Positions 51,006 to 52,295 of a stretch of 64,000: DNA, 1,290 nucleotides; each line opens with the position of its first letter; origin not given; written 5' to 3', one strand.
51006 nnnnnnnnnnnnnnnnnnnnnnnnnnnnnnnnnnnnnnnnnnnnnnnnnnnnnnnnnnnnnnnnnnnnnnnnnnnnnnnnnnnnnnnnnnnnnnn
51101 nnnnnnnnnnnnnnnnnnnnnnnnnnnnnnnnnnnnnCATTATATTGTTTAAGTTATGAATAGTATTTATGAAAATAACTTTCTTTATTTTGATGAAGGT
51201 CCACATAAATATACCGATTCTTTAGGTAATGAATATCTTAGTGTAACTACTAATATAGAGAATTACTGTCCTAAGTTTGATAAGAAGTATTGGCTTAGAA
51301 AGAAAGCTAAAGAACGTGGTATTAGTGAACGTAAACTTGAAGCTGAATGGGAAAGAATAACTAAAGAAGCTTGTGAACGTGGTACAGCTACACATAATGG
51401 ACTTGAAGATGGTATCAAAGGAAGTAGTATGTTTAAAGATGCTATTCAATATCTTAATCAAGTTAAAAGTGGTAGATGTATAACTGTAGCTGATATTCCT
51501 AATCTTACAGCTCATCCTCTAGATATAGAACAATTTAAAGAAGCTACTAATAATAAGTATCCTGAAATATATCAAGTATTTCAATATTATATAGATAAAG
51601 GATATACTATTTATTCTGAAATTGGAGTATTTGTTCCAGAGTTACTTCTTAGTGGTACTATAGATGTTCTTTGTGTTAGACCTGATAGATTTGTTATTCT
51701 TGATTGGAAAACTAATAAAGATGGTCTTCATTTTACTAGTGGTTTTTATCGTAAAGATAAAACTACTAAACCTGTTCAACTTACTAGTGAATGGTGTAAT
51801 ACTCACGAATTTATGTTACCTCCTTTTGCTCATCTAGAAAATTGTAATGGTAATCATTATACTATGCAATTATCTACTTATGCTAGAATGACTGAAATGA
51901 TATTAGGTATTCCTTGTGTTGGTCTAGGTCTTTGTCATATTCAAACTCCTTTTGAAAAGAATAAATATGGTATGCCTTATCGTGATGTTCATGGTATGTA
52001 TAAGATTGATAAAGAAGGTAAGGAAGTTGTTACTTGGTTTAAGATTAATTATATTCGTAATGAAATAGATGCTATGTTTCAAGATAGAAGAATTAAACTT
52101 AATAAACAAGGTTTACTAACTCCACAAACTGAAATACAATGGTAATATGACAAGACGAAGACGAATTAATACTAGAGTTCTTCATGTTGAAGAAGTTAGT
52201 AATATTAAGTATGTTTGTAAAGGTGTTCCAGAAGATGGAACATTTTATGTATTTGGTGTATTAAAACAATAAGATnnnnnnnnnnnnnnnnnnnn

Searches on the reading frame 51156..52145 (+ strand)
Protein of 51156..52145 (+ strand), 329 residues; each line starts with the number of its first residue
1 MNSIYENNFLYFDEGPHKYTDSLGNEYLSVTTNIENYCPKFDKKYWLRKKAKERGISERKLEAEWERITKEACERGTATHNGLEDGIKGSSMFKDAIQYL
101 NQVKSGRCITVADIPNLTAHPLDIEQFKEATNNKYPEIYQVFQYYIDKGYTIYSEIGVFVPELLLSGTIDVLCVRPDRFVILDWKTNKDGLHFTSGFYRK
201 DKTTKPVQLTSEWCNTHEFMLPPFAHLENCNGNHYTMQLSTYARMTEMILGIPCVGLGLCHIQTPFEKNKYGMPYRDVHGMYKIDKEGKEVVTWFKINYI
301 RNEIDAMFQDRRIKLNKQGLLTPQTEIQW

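Call 9: search_protein_families(library=pfam, proteins=[window:51156-52145:+], max_evalue=0.1)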
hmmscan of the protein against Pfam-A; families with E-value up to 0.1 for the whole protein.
window:51156-52145:+ (329 aa): 2 families
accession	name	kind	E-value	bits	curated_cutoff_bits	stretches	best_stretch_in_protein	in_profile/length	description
PF07923.18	N1221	-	0.034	13.7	27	1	111-138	250-277/289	N1221-like protein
PF12705.13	PDDEXK_1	-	0.045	14.1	22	1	72-189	35-148/247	PD-(D/E)XK nuclease superfamily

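Call 10: search_protein_families(library=phrogs, proteins=[window:51156-52145:+], max_evalue=0.01)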
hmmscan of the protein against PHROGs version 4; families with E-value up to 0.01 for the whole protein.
window:51156-52145:+ (329 aa): 2 families
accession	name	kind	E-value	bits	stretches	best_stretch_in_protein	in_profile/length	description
phrog_298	-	DNA, RNA and nucleotide metabolism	3.6e-32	112.9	1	8-282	47-240/293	exonuclease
phrog_1706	-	DNA, RNA and nucleotide metabolism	0.0045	17.5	0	45-195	63-151/293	CRISPR/Cas system associated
